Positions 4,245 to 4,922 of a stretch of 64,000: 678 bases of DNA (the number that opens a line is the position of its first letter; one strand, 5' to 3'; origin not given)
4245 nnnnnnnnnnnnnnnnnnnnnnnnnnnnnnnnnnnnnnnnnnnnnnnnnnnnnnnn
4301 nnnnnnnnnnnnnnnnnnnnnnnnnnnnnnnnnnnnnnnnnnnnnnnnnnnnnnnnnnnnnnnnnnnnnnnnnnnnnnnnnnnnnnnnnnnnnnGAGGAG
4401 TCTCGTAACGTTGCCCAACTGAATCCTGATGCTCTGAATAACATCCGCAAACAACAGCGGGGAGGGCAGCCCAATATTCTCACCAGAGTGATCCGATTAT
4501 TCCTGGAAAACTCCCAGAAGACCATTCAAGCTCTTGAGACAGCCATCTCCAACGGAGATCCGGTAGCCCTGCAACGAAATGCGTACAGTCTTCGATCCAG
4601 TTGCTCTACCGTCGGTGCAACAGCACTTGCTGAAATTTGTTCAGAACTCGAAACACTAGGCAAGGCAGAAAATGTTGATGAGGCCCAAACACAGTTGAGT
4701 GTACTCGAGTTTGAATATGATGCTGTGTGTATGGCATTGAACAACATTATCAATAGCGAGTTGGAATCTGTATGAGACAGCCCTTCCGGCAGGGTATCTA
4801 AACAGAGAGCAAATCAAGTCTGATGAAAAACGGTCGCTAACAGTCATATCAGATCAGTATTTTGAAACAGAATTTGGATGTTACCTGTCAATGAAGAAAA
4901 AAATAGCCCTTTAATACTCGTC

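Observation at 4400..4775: Hybrid kinase HPt-like domain has Tyr at the phospho-histidine position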

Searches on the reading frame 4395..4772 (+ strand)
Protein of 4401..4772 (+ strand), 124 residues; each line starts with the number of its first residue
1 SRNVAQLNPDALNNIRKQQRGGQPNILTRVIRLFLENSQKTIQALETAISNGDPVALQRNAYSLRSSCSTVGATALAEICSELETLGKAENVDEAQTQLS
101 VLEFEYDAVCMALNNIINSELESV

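Call 8: search_solved_structures(query=window:4401-4772:+, max_evalue=10, show_alignments=5)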
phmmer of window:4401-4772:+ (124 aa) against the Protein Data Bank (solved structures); distinct sequences matched with E-value up to 10: 29.
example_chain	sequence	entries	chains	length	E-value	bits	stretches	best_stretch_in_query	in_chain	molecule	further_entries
4pac_A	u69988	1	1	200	1.4e-06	31.9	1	10-121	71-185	Histidine-containing phosphotransfer protein 2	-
7c1i_A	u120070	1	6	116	1.6e-06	31.8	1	31-109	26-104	Histidine kinase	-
8rqj_B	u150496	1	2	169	4.2e-06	30.4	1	15-95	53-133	HPt domain-containing protein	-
8pbw_B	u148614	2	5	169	4.3e-06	30.4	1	15-95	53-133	HPt domain-containing protein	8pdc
8rqg_B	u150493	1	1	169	1.6e-05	28.6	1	15-95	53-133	Histidine-containing phosphotransfer protein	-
4g78_A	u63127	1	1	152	0.00013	25.6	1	10-110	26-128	Histidine phosphotransfer protein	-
3myf_A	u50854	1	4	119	0.00087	23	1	19-116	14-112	Sensor protein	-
9h6e_C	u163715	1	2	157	0.0054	20.4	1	16-118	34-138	Histidine-containing phosphotransfer protein 1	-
4euk_B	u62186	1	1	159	0.0055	20.4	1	16-118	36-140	Histidine-containing phosphotransfer protein 1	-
3us6_A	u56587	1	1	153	0.0074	20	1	16-120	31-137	Histidine-containing Phosphotransfer Protein type 1, MtHPt1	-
1wn0_A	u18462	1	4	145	0.0077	19.9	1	18-106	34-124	histidine-containing phosphotransfer protein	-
5cwp_A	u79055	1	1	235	0.0089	19.7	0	16-57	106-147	Designed helical repeat protein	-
5cwm_A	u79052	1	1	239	0.013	19.2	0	17-95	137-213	Designed helical repeat protein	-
1yvi_A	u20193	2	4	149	0.043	17.5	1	18-103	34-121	histidine-containing phosphotransfer protein | Histidine-containing phosphotransfer protein 1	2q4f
6xss_A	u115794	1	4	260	0.067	16.9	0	16-57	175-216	C4_nat_HFuse-7900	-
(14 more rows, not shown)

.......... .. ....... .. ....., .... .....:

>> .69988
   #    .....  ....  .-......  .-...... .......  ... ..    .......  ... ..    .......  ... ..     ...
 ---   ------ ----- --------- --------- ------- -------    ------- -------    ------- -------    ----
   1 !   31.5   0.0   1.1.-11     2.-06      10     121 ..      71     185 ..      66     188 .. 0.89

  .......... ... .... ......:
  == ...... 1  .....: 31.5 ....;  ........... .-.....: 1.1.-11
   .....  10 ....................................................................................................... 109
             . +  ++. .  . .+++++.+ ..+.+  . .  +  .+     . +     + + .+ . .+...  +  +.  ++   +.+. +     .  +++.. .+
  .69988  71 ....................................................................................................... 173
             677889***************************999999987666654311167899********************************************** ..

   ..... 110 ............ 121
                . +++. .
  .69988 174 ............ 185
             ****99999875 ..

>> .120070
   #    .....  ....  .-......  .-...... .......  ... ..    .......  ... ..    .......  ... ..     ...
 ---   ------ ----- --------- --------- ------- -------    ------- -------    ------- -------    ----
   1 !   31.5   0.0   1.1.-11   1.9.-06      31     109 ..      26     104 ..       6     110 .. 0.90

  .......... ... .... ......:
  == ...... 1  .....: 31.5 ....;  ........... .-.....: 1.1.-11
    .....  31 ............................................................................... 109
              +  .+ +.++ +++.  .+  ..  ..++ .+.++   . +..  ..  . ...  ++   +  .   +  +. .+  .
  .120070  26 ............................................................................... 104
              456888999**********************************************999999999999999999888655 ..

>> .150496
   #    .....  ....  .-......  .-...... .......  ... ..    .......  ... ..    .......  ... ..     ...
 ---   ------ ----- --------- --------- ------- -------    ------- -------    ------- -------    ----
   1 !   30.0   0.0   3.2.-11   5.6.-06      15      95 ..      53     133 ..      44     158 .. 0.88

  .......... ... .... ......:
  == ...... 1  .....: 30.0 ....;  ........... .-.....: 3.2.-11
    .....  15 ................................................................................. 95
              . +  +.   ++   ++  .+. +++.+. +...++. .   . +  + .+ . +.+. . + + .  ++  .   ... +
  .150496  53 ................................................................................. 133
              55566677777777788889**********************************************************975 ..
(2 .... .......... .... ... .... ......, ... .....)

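Call 26: find_homologous_proteins(query=window:4401-4772:+, max_evalue=0.001)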
Query window:4401-4772:+: 18 candidates shared short words with the query, none scored E <= 0.001.

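Call 37: predict_structure(alignment_id=A2)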
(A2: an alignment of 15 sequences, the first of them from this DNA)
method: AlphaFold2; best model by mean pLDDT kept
length: 126 residues; sequences in the alignment: 15
mean_pLDDT: 90.7   pTM: 0.83
mean pLDDT of the five models: 90.7, 90.8, 90.1, 89.9, 89.2
residues with pLDDT >= 90: 103; 70-90: 14; 50-70: 3; < 50: 6
segments of 3 or more residues with pLDDT < 50: 1-6
pLDDT, mean of each block of 10 residues (from residue 1): 55 92 85 96 98 97 98 95 98 96 95 93 75
secondary structure, 60 per line:
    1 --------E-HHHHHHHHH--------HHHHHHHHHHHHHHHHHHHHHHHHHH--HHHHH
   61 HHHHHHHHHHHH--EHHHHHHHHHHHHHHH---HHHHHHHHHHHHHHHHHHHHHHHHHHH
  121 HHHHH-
elements in order: H11-19 H28-53 H56-72 H76-90 H94-125

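Call 38: search_protein_representatives(alignment_id=A2)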
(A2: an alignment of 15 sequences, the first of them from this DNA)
Query: 15 sequences, 126 profile positions. Proteins with E-value up to 0.001 (for the whole library): 20792; up to 1e-10: 2803; up to 1e-30: 12. The best 150 are listed.
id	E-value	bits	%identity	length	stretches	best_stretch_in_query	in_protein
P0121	2.3e-65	234.7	-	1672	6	6-124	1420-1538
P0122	2.6e-55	202.2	-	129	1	4-125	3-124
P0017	4.0e-55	201.6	-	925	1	2-125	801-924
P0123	7.4e-49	181.4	-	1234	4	23-118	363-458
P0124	7.6e-40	152.2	-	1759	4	31-121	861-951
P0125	1.9e-38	147.7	-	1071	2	6-118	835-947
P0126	2.1e-37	144.4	-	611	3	24-122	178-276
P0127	3.2e-35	137.3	-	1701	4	32-118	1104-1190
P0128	5.7e-35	136.5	-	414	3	23-121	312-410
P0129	5.1e-34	133.4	-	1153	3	23-121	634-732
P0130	8.2e-33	129.5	-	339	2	4-121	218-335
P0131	6.9e-32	126.5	-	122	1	5-121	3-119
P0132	1.1e-30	122.6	-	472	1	4-121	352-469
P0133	6.3e-29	116.9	-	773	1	6-124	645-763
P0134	1.3e-27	112.7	-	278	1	7-122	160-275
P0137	1.1e-25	106.5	-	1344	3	9-104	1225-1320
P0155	1.5e-23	99.6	-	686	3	7-121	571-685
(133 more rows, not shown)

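Call 48: fold_search(model_id=the predicted structure, library=pdb)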
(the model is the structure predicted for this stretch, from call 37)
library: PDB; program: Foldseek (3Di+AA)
matches with E <= 10: 387; with E <= 0.001: 4
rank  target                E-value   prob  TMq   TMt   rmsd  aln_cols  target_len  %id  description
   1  7c1i_A                1.1e-04  1.00  0.81  0.89   1.7       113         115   22  Crystal structure of histidine-containing phosphotransfer protein B (HptB) from Pseudomonas aeruginosa PAO1 (released 2020-11-04)
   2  4euk_B                7.2e-04  1.00  0.80  0.67   2.0       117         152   18  Crystal structure (released 2013-02-20)
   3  3myf_B                8.8e-04  1.00  0.74  0.80   2.7       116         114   17  The Crystal Structure of the HPT domain from the Hpt Sensor Hybrid Histidine Kinase from Shewanella to 1.80A (released 2010-05-26)
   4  3myf_D                8.8e-04  1.00  0.73  0.78   2.8       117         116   17  The Crystal Structure of the HPT domain from the Hpt Sensor Hybrid Histidine Kinase from Shewanella to 1.80A (released 2010-05-26)
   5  8rqj_B                1.0e-03  1.00  0.65  0.63   4.5       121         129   20  Histidine-containing phosphotransfer protein from Chaetomium termophilum mutant R158A (released 2024-07-03)
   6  8rqj_A                1.5e-03  1.00  0.73  0.71   2.7       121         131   18  Histidine-containing phosphotransfer protein from Chaetomium termophilum mutant R158A (released 2024-07-03)
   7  8pbw_A                1.6e-03  1.00  0.73  0.71   2.7       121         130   17  Histidine-containing phosphotransfer protein from Chaetomium thermophilum (released 2024-07-03)
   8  8pbw_B                1.7e-03  1.00  0.73  0.71   2.8       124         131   17  Histidine-containing phosphotransfer protein from Chaetomium thermophilum (released 2024-07-03)
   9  3us6                  1.8e-03  1.00  0.76  0.65   3.5       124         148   18  Crystal Structure of Histidine-containing Phosphotransfer Protein MtHPt1 from Medicago truncatula (released 2012-01-18)
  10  9h6e_C                1.9e-03  1.00  0.77  0.64   3.5       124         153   18  Complex of Histidine-containing phosphotransfer 1 (AHP1) and Response regulator 1 (ARR1) from A. thaliana (released 2025-03-26)
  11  3myf_A                2.7e-03  1.00  0.72  0.77   2.9       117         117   17  The Crystal Structure of the HPT domain from the Hpt Sensor Hybrid Histidine Kinase from Shewanella to 1.80A (released 2010-05-26)
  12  8rqg                  3.0e-03  1.00  0.80  0.78   2.3       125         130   18  Histidine-containing phosphotransfer protein from Chaetomium termophilum mutant H105E (released 2024-07-03)
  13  1wn0_A                3.3e-03  1.00  0.77  0.74   2.6       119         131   21  Crystal Structure of Histidine-containing Phosphotransfer Protein, ZmHP2, from maize (released 2005-01-25)
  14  9h6e_A                3.7e-03  1.00  0.76  0.62   3.3       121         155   19  Complex of Histidine-containing phosphotransfer 1 (AHP1) and Response regulator 1 (ARR1) from A. thaliana (released 2025-03-26)
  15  8pbw_C                3.7e-03  1.00  0.75  0.72   2.8       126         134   17  Histidine-containing phosphotransfer protein from Chaetomium thermophilum (released 2024-07-03)
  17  4pac                  5.0e-03  1.00  0.79  0.66   2.2       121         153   22  Crystal Structure of Histidine-containing Phosphotransfer Protein AHP2 from Arabidopsis thaliana (released 2015-05-20)
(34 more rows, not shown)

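Call 66: search_protein_families(library=pfam, proteins=[P0121, P0155, P0137], max_evalue=0.001)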
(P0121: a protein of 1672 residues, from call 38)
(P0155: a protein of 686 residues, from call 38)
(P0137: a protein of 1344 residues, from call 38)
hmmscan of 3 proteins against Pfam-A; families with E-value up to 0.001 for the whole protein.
P0121 (1672 aa): 7 families
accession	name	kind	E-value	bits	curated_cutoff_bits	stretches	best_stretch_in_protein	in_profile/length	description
PF01627.28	Hpt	-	6e-76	251.2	24.6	5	996-1073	1-80/84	Hpt domain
PF00072.30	Response_reg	-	3.3e-46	156.5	30.2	2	670-783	1-110/111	Response regulator receiver domain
PF02518.31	HATPase_c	-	2.7e-27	95.8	26.4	1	397-511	2-110/111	Histidine kinase-, DNA gyrase B-, and HSP90-like ATPase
PF00512.31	HisKA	-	9.9e-21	74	26.9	1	284-349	1-66/66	His Kinase A (phospho-acceptor) domain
PF17152.10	CHASE8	-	1.6e-11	44.8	27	1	40-146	1-101/102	Periplasmic sensor domain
PF23198.2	PDE8A_N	-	1.7e-06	28.5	29.6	0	668-770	10-115/147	PDE8A-like, N-terminal domain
PF00672.30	HAMP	-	2.5e-05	25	25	1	186-233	6-52/53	HAMP domain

P0155 (686 aa): 1 family
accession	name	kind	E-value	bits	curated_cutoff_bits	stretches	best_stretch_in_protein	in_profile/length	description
PF01627.28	Hpt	-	4.3e-29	101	24.6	3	596-676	2-82/84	Hpt domain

P0137 (1344 aa): 9 families
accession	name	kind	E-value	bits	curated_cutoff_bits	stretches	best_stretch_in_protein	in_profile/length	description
PF00072.30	Response_reg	-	1.2e-43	148.2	30.2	2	788-899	1-110/111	Response regulator receiver domain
PF01627.28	Hpt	-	3.1e-38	130.3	24.6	3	966-1047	2-83/84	Hpt domain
PF02518.31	HATPase_c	-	3.1e-32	111.8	26.4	1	516-630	1-109/111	Histidine kinase-, DNA gyrase B-, and HSP90-like ATPase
PF00512.31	HisKA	-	1.9e-21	76.3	26.9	1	405-469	2-66/66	His Kinase A (phospho-acceptor) domain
PF00672.30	HAMP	-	5.7e-11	43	25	1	157-208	1-51/53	HAMP domain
PF13185.12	GAF_2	-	3.7e-10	40.6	28.6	1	236-382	2-135/136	GAF domain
PF17152.10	CHASE8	-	9.6e-08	32.7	27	1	27-122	4-101/102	Periplasmic sensor domain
PF01590.32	GAF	-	6.9e-06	27.1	22.4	1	238-380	2-131/133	GAF domain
PF23198.2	PDE8A_N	-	0.00034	21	29.6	0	805-877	30-103/147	PDE8A-like, N-terminal domain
